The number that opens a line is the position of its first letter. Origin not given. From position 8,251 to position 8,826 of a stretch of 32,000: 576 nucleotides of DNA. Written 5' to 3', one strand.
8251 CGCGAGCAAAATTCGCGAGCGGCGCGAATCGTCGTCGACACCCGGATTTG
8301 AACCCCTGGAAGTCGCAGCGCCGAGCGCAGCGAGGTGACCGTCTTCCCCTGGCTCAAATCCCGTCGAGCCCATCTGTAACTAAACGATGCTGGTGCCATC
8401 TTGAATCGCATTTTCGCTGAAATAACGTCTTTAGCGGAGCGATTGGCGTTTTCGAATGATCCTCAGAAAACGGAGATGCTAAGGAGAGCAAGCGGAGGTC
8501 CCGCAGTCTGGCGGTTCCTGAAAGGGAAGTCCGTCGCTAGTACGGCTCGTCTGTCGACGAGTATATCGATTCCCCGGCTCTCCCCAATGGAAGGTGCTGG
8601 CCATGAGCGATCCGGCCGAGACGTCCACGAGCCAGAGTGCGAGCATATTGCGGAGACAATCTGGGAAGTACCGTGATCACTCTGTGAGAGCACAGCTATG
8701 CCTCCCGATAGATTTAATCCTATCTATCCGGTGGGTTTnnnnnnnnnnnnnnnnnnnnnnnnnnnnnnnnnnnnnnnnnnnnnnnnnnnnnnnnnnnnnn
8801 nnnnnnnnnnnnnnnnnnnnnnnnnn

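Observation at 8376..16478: About 8.1 kb low-GC block carrying cassette 2, wedged between tRNA-Ala and pilC with no integrase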

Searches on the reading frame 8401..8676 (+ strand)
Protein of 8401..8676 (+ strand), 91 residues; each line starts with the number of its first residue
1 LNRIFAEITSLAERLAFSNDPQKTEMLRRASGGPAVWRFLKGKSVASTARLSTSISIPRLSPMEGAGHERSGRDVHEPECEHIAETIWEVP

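Call 7: search_protein_families(library=pfam, proteins=[window:8401-8676:+], max_evalue=0.01)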
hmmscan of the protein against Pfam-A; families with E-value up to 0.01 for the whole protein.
window:8401-8676:+ (91 aa): 0 families
